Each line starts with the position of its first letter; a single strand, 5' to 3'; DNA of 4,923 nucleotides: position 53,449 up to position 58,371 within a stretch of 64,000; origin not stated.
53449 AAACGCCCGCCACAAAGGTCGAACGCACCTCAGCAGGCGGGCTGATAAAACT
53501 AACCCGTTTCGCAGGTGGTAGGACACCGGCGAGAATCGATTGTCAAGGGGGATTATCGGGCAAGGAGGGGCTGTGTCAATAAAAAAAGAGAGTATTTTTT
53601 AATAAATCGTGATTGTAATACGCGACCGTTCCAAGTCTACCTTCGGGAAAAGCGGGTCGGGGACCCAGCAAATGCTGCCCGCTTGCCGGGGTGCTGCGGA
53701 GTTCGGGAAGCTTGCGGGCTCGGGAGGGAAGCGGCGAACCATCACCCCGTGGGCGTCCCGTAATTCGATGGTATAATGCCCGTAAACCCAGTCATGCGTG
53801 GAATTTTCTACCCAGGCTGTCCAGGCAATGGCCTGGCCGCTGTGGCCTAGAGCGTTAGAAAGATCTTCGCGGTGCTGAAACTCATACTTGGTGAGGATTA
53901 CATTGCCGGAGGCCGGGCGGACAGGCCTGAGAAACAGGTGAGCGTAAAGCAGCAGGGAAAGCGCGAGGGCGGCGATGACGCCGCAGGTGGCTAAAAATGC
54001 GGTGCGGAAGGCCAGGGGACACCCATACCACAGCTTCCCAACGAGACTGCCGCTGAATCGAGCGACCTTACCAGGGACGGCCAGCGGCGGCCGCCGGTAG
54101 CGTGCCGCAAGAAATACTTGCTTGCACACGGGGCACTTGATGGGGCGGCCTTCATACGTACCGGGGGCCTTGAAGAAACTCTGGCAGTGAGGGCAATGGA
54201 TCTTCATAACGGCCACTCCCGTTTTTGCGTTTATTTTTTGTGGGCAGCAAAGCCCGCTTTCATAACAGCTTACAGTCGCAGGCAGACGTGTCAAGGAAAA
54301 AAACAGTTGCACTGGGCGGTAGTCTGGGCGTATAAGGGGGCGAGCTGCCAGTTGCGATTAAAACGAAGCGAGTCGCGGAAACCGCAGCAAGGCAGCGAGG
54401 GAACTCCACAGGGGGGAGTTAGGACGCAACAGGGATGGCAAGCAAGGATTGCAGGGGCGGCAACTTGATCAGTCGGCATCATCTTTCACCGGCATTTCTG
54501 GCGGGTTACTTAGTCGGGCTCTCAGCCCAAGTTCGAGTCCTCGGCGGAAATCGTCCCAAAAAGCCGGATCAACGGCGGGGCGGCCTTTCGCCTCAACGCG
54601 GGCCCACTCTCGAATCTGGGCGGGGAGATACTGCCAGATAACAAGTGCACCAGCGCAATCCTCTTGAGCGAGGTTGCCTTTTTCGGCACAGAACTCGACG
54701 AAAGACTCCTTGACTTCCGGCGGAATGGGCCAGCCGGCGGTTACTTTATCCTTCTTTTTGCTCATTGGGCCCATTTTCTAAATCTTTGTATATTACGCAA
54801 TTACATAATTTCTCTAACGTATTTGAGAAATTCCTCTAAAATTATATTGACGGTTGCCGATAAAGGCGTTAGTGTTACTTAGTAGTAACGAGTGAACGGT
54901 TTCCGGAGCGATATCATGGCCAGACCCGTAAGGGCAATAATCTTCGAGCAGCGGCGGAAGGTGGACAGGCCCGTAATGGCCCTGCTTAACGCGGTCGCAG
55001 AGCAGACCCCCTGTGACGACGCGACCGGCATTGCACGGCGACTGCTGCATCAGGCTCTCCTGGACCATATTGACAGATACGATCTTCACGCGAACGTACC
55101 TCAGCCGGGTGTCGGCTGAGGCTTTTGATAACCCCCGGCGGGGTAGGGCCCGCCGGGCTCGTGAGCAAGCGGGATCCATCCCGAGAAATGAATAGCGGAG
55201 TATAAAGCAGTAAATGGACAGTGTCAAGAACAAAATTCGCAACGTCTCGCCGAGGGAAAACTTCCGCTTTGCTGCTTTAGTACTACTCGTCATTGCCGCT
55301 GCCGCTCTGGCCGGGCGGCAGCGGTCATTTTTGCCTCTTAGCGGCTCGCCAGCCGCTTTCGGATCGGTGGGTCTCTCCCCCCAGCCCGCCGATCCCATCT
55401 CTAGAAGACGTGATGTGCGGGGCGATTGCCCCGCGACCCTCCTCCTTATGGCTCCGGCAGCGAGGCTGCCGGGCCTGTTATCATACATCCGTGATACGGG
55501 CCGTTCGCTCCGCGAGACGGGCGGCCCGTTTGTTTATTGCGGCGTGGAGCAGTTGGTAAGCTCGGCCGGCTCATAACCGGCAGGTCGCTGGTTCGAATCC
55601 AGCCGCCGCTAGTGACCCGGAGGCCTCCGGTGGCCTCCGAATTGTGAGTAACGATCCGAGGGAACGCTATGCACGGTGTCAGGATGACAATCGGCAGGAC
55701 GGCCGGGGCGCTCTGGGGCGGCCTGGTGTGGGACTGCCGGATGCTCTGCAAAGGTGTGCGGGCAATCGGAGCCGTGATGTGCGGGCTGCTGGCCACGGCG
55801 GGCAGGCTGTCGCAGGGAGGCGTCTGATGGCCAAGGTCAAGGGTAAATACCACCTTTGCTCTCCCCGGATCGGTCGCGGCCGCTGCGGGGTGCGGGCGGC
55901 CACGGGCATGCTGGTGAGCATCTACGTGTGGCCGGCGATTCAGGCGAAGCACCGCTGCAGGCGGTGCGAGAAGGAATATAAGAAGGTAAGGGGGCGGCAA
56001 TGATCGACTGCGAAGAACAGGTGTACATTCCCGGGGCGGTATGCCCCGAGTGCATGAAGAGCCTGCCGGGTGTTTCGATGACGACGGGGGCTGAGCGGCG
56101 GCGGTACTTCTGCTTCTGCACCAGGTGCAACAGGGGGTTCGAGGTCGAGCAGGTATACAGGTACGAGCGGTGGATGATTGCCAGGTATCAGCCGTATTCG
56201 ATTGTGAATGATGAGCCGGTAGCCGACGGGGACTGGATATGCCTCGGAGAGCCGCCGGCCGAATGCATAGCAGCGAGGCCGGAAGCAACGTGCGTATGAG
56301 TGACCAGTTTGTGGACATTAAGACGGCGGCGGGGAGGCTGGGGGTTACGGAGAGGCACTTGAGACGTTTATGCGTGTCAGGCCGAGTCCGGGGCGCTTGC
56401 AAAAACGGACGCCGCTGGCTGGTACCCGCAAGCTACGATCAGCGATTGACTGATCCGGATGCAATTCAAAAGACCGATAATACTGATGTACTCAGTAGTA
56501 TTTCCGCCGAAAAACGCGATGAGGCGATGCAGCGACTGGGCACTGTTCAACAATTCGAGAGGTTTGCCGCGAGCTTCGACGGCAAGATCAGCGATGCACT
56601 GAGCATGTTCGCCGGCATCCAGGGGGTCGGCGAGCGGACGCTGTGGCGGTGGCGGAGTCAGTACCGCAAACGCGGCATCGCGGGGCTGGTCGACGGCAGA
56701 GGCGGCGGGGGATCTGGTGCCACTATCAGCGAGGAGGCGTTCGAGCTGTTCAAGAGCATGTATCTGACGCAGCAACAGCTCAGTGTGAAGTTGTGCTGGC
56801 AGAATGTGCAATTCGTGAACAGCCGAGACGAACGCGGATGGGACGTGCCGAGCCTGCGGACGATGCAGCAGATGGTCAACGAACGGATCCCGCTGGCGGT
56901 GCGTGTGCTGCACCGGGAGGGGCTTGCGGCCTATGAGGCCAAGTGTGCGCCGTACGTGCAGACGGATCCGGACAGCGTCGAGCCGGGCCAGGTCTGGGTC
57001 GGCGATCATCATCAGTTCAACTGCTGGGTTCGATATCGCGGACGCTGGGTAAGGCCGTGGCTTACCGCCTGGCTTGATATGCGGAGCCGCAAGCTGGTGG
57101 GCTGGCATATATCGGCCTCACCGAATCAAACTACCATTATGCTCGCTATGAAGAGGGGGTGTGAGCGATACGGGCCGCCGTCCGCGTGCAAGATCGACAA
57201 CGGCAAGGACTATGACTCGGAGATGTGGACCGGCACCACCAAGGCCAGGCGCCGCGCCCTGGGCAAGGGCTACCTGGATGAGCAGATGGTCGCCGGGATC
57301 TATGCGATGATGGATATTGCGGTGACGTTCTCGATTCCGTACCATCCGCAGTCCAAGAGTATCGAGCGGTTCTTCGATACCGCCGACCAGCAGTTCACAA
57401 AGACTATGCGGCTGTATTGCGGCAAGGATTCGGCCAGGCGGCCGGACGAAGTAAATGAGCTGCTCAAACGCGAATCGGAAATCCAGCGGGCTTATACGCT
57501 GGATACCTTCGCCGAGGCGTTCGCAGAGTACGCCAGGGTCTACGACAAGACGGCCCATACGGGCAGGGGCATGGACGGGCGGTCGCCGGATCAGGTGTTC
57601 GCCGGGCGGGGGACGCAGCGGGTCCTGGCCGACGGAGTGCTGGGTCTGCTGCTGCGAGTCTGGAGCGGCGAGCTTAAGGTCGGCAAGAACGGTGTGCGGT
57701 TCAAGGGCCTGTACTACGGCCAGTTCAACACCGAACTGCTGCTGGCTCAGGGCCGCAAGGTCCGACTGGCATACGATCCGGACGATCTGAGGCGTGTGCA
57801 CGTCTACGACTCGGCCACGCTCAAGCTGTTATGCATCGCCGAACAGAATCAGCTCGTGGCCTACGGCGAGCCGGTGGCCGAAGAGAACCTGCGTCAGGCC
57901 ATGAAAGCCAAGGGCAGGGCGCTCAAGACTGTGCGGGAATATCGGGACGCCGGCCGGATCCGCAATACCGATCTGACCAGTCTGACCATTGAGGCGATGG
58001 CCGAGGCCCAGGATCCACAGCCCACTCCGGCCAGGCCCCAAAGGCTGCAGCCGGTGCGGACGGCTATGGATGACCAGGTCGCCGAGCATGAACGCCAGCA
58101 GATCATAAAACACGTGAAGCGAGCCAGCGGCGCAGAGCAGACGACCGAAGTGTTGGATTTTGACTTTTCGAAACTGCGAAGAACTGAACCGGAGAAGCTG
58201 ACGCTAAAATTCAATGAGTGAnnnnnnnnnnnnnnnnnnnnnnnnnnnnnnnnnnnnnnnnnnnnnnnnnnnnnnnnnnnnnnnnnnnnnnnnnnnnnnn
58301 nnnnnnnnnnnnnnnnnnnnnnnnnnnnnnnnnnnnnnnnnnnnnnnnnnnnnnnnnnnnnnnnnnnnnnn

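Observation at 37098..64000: Mu-like transposable prophage whose virion genes are split into two divergent arms around a central early region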

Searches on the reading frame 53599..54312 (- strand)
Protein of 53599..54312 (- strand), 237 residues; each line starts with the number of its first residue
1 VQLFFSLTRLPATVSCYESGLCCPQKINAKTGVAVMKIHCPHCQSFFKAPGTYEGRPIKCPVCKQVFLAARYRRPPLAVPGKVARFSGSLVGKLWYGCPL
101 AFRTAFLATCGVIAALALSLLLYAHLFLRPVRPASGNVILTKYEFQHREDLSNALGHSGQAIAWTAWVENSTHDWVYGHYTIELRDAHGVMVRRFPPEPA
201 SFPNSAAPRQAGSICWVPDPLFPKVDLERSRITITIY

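Call 6: search_protein_families(library=pfam, max_evalue=0.01, proteins=[window:53599-54312:-])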
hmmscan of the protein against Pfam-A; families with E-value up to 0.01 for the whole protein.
window:53599-54312:- (237 aa): 2 families
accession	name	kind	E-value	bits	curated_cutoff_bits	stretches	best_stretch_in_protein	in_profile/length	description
PF13717.11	Zn_ribbon_4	-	0.00073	19.9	30.3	1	36-67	1-35/36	zinc-ribbon domain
PF13719.11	Zn_ribbon_5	-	0.0053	16.9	29.3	0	36-69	1-37/37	zinc-ribbon domain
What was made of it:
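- Checked: Zn-ribbon membrane protein, 53599-54207 (call 6).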

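Call 10: search_protein_families(library=phrogs, max_evalue=0.01, proteins=[window:53599-54312:-])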
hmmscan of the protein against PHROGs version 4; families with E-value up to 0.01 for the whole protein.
window:53599-54312:- (237 aa): 0 families

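Call 114: find_encoding_contigs(protein=window:53599-54207:-, flank=5000, max_places=3)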
Protein window:53599-54207:- (202 aa): 1 contig read that carries it; 1 place shown.
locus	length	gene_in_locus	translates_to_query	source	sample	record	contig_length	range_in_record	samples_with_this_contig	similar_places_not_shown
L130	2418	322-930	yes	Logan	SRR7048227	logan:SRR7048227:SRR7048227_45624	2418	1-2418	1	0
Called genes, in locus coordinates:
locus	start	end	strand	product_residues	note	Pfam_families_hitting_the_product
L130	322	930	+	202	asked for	-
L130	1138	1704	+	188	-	-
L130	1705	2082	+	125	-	-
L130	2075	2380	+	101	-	-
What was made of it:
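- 52149..54207 (-): Lysis-like and membrane genes: l112, Rz/lipoprotein-like gene, a 188-233-aa ORF, and a Zn-ribbon membrane protein. Logan contig L130 covers this stretch (call 114).
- Logan contigs break at 54529-54652 (call 114).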

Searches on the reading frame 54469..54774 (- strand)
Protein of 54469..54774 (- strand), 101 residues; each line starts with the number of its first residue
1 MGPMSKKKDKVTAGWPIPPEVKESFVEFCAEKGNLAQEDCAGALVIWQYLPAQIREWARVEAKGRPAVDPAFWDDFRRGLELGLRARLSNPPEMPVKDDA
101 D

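Call 6: search_protein_families(library=pfam, max_evalue=0.01, proteins=[window:54469-54774:-])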
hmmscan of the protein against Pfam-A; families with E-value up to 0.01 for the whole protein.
window:54469-54774:- (101 aa): 0 families

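Call 8: search_protein_families(library=phrogs, max_evalue=0.01, proteins=[window:54469-54774:-])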
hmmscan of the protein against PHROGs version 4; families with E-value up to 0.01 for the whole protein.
window:54469-54774:- (101 aa): 0 families

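Call 20: find_encoding_contigs(protein=window:54469-54774:-, flank=10000, max_places=10)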
Protein window:54469-54774:- (101 aa): no gene with exactly this product is on record in the collection.

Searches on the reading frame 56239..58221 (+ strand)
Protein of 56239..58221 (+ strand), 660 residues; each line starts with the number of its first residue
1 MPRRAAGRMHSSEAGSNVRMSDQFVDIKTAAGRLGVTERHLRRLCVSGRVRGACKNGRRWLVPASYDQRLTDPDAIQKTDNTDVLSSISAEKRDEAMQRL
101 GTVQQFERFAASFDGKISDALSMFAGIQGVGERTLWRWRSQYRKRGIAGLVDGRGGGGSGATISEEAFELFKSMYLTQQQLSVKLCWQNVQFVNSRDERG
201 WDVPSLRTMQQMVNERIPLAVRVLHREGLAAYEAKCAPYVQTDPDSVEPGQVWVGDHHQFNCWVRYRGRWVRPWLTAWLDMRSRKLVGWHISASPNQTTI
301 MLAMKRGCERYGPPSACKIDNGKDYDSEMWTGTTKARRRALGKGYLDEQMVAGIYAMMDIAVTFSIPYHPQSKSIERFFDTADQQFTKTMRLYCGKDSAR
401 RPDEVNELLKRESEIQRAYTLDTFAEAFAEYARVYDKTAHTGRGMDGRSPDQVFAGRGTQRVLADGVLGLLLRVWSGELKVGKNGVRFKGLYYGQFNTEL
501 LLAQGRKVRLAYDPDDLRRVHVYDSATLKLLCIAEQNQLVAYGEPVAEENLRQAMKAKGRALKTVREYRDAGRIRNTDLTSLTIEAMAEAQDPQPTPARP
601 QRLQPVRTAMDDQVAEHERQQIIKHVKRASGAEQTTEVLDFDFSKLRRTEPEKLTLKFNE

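Call 6: search_protein_families(library=pfam, max_evalue=0.01, proteins=[window:56239-58221:+])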
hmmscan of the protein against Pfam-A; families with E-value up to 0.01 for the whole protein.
window:56239-58221:+ (660 aa): 9 families
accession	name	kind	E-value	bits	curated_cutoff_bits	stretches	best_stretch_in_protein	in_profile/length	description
PF02914.21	DDE_2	-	1.4e-12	48.3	23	1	254-438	11-202/221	Bacteriophage Mu transposase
PF09299.17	Mu-transpos_C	-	5.4e-11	42.8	21.7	1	475-532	6-60/61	Mu transposase, C-terminal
PF09039.17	HTH_Tnp_Mu_2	-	7.5e-10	39.3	20.5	1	151-233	17-100/109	Mu DNA binding, I gamma subdomain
PF00665.32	rve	-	1.7e-08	35.1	32.6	1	248-370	3-102/102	Integrase core domain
PF13551.12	HTH_29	-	1.2e-06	29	28.1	1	127-166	21-61/64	Winged helix-turn helix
PF12728.13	HTH_17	-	2.2e-05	25.1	27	1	26-65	3-41/51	Helix-turn-helix domain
PF13384.12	HTH_23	-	2.9e-05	24.2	24.6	1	127-150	26-49/50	Homeodomain-like domain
PF13518.12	HTH_28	-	0.00012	22.5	25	1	125-157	19-51/52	Helix-turn-helix domain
PF13565.12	HTH_32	-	0.0026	18.7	33.7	1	134-185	1-51/73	Homeodomain-like domain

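Call 23: search_dna_similar(query=window:56239-58221:+, collection=phages, mode=protein, max_evalue=0.00001)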
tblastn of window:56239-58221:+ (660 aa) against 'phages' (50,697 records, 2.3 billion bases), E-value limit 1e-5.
Records with a match: 277; places in all: 277; records where one place covers at least 80% of the query: 5.
Best place of each record, by identity: <60% 277.
By first word of the organism name: Pseudomonas 119; Ralstonia 91; Vibrio 12; Escherichia 8; Bacteriophage 7; Burkholderia 4; Bacillus 3; Rhodobacter 3; Ochrobactrum 2; Rhodovulum 2; and 19 more.
By host as written in the record: Ralstonia solanacearum 64; - 42; Pseudomonas aeruginosa 33; Pseudomonas aeruginosa PA14 32; Vibrio sp. 9; Ralstonia solanacearum Race 3, Biovar 1 6; Bacillus alcalophilus CGMCC 1.3604 3; Escherichia coli 3; and 68 more.
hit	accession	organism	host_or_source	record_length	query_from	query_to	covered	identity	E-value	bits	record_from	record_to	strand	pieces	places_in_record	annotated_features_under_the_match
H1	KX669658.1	Ochrobactrum phage POA1180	Ochrobactrum anthropi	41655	46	601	84%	25.4%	6e-25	117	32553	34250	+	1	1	transposase | hypothetical protein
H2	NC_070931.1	Ochrobactrum phage POA1180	Ochrobactrum anthropi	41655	46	601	84%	25.4%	6e-25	117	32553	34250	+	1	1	transposase | hypothetical protein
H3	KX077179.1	Rhodovulum phage vB_RhkS_P1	Rhodovulum sp. P5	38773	85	623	82%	26.1%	2e-29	130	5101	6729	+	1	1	mobile element protein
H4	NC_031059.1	Rhodovulum phage vB_RhkS_P1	Rhodovulum sp. P5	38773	85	623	82%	26.1%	2e-29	130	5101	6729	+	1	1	Mu transposase C-terminal domain-containing protein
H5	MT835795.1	Bacteriophage sp.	human fecal samples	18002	23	566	82%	24.9%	1e-30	134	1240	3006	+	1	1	record has no annotation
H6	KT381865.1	Pelagibaca phage vB_PeaS-P1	Pelagibaca abyssi JLT2014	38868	85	600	78%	25.4%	6e-21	104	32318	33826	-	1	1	mobile element protein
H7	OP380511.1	Chromohalobacter phage YPCBV-1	-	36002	93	544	68%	28.6%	3e-21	105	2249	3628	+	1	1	Mu transposase C-terminal domain-containing protein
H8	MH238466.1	Pasteurella phage AFS-2018a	Pasteurella multocida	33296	89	547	70%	26.4%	2e-22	108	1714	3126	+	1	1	integrase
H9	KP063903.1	Bacillus phage BalMu-1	Bacillus alcalophilus CGMCC 1.3604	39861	163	572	62%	29.0%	2e-38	159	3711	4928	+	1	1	transposase A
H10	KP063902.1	Bacillus phage BalMu-1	Bacillus alcalophilus CGMCC 1.3604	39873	163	572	62%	29.0%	2e-38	159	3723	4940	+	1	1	transposase A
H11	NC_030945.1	Bacillus phage BalMu-1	Bacillus alcalophilus CGMCC 1.3604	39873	163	572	62%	29.0%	2e-38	159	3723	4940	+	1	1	transposase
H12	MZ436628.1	Microcystis phage Mwe-Yong1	Microcystis sp.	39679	161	570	62%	28.8%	3e-18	96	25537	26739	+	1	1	transposase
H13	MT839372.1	Bacteriophage sp.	human fecal samples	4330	217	625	62%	28.8%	7e-34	144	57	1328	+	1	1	record has no annotation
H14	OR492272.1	Fusobacterium phage phiRTG5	Fusobacterium necrophorum subsp. ...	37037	172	543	56%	31.0%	3e-36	152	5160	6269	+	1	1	transposase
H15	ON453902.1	Clostridium phage Villandry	Enterocloster clostridioformis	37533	200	591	59%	28.2%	1e-30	134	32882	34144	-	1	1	transposase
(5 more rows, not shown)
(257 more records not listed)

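Call 28: find_related_loci(query=window:56239-58221:+, collection=viral_contigs, flank=10000)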
Query window:56239-58221:+ (660 aa) in viral_contigs; peptide patterns used: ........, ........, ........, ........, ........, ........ (x = any residue, [..] = any of these).
12 stretches matched a pattern; 11 encode a relative of the query (tblastn E <= 1e-3); 9 distinct loci.
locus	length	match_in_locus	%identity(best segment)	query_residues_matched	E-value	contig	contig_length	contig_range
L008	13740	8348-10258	58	25-654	0e+0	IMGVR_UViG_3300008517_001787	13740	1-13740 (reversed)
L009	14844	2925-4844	56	20-656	0e+0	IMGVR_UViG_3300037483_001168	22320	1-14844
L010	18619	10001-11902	54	19-655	0e+0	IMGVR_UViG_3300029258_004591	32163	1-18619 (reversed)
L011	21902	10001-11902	54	19-655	0e+0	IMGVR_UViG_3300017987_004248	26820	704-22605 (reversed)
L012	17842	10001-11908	54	19-655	0e+0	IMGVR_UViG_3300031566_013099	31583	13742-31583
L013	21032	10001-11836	53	22-631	0e+0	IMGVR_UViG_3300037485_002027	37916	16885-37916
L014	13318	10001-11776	53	77-650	0e+0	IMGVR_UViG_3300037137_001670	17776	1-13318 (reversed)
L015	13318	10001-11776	53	77-650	0e+0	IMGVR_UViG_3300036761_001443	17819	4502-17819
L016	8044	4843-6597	52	77-656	0e+0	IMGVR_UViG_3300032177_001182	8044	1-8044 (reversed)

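Call 54: search_protein_families(library=pfam, max_evalue=0.01, proteins=[L011:16446-17810:+, L011:18401-19969:+, L011:20367-21647:+, L011:17814-18479:+, L011:15235-15777:+, L011:19957-20370:+, L011:15788-16171:+])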
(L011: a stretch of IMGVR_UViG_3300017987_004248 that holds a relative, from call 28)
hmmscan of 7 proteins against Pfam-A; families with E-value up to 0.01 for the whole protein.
L011:16446-17810:+ (454 aa): 2 families
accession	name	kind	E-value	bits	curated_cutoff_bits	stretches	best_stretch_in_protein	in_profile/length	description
PF13385.13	Laminin_G_3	-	0.00046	20.8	27.6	1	77-245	10-149/151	Concanavalin A-like lectin/glucanases superfamily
PF00041.27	fn3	-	0.0063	17.1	25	0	338-426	2-75/84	Fibronectin type III domain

L011:18401-19969:+ (522 aa): 1 family
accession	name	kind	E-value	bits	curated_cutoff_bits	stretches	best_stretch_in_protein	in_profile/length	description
PF25819.1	Nal1_C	-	0.0011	18.6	26.1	1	261-334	156-229/268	Nal1 C-terminal domain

L011:20367-21647:+ (426 aa): 1 family
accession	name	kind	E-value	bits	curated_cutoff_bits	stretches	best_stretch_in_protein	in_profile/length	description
PF00535.33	Glycos_transf_2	-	7.4e-06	26.4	23.3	1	95-184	3-100/168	Glycosyl transferase family 2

L011:17814-18479:+ (221 aa): 0 families

L011:15235-15777:+ (180 aa): 0 families

L011:19957-20370:+ (137 aa): 0 families

L011:15788-16171:+ (127 aa): 0 families

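Call 83: find_related_loci(query=window:56239-58221:+, collection=metagenome_contigs, flank=10000)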
Query window:56239-58221:+ (660 aa) in metagenome_contigs; peptide patterns used: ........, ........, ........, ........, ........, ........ (x = any residue, [..] = any of these).
69 stretches matched a pattern; 23 encode a relative of the query (tblastn E <= 1e-3); 23 distinct loci.
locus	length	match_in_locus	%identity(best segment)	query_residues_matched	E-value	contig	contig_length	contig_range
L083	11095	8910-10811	58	17-646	0e+0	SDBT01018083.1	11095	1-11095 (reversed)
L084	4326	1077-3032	55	20-660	0e+0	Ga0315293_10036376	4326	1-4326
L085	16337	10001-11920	55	20-654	0e+0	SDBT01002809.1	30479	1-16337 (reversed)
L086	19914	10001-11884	56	24-647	0e+0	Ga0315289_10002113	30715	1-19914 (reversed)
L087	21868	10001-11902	54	19-655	0e+0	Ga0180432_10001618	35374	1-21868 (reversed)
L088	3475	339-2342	54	21-660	0e+0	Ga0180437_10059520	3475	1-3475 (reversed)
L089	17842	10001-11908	54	19-655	0e+0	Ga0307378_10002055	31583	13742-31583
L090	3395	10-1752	57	61-650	0e+0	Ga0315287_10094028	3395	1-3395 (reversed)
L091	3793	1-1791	56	92-660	0e+0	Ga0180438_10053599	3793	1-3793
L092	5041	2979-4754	53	77-650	0e+0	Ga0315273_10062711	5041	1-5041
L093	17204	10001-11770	52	77-648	0e+0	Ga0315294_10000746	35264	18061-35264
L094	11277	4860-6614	52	77-656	0e+0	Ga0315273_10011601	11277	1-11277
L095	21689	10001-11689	55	88-650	0e+0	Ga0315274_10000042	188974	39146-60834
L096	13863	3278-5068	53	79-660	0e+0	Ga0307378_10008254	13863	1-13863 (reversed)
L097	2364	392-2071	54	86-643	0e+0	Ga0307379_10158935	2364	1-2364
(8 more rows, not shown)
